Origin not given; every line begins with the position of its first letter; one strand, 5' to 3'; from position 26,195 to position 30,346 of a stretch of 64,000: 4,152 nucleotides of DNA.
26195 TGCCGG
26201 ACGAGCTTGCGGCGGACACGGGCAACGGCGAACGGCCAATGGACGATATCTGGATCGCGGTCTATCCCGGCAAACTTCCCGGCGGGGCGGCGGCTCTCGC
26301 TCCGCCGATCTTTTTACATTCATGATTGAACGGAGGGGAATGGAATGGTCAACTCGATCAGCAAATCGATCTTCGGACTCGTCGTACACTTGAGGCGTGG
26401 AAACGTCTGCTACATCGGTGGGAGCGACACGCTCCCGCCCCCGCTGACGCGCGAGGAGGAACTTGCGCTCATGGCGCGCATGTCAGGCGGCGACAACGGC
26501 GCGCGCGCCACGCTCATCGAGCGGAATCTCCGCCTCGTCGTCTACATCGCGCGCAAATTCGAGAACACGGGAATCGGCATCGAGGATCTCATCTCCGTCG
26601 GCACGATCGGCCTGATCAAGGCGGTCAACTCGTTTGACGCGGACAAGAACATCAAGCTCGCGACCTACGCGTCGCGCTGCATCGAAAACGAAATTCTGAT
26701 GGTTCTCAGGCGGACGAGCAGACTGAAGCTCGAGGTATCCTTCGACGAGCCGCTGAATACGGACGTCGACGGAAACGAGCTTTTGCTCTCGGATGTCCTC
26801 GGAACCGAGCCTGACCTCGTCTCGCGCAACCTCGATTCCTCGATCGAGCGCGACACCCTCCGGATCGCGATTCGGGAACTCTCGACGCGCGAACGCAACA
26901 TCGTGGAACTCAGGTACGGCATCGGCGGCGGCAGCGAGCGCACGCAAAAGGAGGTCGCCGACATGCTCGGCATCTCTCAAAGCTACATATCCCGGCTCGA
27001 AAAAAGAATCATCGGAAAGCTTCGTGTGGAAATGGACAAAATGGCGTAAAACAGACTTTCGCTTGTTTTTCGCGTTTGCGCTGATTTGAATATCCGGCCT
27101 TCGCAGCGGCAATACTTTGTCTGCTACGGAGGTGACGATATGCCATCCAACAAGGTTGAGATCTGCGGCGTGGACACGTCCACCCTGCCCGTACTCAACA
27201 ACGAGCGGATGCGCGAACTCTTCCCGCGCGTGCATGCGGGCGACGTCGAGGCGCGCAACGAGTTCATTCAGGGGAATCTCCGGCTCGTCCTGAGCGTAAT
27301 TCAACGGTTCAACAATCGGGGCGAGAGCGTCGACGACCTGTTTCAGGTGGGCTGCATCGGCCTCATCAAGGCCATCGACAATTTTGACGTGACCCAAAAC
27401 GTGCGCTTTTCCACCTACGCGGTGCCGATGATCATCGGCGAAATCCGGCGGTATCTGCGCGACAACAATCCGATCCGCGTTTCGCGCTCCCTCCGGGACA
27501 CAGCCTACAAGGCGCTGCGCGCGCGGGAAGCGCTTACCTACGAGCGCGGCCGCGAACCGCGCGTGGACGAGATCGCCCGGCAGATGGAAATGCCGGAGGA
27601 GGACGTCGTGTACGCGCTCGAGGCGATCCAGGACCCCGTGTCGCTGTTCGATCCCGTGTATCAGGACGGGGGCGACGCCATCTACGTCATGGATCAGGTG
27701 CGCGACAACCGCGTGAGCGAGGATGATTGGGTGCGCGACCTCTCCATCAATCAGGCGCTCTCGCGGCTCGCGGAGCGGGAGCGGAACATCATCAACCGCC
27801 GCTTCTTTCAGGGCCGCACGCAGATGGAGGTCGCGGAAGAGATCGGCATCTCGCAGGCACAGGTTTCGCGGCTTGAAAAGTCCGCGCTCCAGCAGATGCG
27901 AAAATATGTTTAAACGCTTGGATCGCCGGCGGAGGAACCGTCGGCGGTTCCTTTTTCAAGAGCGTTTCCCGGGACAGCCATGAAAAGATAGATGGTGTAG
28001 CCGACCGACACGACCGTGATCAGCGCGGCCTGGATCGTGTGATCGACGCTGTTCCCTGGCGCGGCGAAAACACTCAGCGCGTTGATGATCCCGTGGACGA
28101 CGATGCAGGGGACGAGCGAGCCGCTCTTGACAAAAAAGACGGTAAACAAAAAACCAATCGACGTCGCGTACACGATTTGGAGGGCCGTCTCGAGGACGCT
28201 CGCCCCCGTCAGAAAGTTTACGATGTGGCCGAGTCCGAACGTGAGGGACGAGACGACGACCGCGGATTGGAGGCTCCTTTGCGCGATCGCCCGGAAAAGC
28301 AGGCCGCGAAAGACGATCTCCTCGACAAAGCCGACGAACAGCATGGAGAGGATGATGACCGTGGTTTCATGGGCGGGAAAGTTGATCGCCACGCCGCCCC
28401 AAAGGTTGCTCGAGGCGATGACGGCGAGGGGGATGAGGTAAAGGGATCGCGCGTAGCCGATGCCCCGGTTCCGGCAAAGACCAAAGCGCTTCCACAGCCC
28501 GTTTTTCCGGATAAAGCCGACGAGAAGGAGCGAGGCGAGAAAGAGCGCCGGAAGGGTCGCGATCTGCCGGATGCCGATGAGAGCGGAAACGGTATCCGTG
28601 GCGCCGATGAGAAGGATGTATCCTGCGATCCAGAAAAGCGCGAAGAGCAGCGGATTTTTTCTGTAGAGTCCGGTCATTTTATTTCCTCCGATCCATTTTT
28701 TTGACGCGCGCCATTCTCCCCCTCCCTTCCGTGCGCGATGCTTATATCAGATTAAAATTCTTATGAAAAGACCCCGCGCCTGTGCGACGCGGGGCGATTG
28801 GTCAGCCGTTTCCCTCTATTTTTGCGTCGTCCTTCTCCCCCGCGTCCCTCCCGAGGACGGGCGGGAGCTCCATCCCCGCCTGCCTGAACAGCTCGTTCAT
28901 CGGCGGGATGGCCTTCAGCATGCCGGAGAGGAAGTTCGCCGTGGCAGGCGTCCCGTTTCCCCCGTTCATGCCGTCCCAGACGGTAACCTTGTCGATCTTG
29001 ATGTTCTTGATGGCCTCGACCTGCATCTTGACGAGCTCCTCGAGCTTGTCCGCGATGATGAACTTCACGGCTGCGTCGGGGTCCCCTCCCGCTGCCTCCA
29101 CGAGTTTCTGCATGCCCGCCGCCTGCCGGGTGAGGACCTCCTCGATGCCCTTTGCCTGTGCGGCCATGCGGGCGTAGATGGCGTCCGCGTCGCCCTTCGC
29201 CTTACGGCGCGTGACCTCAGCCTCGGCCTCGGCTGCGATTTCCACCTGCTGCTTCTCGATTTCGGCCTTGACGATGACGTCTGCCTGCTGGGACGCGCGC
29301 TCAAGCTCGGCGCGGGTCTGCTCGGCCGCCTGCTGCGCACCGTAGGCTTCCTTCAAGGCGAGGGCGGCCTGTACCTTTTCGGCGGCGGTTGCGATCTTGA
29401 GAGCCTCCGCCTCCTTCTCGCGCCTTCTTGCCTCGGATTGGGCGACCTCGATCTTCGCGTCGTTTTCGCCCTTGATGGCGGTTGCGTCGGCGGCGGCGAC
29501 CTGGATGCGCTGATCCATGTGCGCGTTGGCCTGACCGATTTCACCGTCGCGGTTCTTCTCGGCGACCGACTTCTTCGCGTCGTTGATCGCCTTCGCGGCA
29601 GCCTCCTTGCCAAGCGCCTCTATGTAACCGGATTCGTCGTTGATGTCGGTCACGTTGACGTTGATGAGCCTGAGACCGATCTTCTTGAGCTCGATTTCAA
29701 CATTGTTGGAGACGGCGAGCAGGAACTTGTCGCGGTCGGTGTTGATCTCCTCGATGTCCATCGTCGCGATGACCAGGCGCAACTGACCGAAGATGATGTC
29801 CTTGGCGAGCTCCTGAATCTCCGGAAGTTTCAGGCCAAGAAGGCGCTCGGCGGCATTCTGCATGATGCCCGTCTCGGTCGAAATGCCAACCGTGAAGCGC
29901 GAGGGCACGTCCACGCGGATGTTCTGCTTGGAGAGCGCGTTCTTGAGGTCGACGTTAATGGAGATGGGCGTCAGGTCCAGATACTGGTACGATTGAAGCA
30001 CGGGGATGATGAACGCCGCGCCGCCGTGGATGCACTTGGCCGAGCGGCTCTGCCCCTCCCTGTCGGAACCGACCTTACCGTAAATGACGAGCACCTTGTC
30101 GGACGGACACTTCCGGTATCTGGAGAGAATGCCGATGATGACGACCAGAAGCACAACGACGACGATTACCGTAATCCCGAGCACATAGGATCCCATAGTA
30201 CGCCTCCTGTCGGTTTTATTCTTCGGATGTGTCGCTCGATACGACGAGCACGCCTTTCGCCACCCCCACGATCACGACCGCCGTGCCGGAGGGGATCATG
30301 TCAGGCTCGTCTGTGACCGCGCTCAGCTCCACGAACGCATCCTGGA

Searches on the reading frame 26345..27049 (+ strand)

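Call 72: search_protein_families(library=pfam, proteins=[window:26345-27049:+], max_evalue=0.0001)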
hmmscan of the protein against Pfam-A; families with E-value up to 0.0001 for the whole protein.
window:26345-27049:+ (234 aa): 3 families
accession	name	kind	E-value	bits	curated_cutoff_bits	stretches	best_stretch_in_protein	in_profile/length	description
PF04542.20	Sigma70_r2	-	3.7e-17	62.3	24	1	57-126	1-70/71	Sigma-70 region 2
PF04545.22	Sigma70_r4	-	6.6e-16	58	24.1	1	175-227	1-49/50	Sigma-70, region 4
PF01381.28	HTH_3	-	9.7e-07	29.2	23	1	200-221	11-32/55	Helix-turn-helix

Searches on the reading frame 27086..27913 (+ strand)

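Call 72: search_protein_families(library=pfam, proteins=[window:27086-27913:+], max_evalue=0.0001)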
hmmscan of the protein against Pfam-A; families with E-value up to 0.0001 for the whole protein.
window:27086-27913:+ (275 aa): 5 families
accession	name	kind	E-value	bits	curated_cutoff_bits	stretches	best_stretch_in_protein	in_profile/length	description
PF04542.20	Sigma70_r2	-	7.7e-20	70.9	24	1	61-128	2-69/71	Sigma-70 region 2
PF04545.22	Sigma70_r4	-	4e-15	55.5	24.1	1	224-273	1-50/50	Sigma-70, region 4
PF04539.22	Sigma70_r3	-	8.9e-14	51.8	25.3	1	140-194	3-57/78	Sigma-70 region 3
PF08281.18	Sigma70_r4_2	-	2.3e-07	30.8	25.7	1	220-262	3-45/54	Sigma-70, region 4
PF16509.11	KORA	-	2e-05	25.1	26.7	1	221-271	9-58/84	TrfB plasmid transcriptional repressor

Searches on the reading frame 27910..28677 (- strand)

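Call 72: search_protein_families(library=pfam, proteins=[window:27910-28677:-], max_evalue=0.0001)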
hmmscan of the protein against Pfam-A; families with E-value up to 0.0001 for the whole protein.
window:27910-28677:- (255 aa): 1 family
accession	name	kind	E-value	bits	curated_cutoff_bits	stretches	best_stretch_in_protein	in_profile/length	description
PF02517.21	Rce1-like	-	8.3e-20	71.3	22.4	1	105-201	5-93/93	Type II CAAX prenyl endopeptidase Rce1-like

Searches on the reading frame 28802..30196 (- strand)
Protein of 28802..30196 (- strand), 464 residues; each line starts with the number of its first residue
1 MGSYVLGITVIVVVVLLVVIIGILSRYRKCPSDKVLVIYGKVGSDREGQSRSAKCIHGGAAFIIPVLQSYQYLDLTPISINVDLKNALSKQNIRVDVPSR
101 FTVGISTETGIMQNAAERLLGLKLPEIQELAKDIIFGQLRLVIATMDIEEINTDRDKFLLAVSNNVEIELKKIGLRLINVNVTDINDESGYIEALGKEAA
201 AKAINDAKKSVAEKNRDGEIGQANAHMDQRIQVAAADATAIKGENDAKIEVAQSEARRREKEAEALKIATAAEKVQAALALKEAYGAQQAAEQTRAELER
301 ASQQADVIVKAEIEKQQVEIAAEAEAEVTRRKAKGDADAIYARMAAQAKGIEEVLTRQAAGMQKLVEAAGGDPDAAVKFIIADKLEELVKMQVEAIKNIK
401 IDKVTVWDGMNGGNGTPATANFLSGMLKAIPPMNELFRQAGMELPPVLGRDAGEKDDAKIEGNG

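Call 72: search_protein_families(library=pfam, proteins=[window:28802-30196:-], max_evalue=0.0001)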
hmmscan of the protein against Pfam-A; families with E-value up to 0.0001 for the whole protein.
window:28802-30196:- (464 aa): 1 family
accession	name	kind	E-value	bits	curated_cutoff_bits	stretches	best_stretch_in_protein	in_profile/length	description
PF01145.31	Band_7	-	1.1e-24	87.9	23.6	1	34-215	7-175/176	SPFH domain / Band 7 family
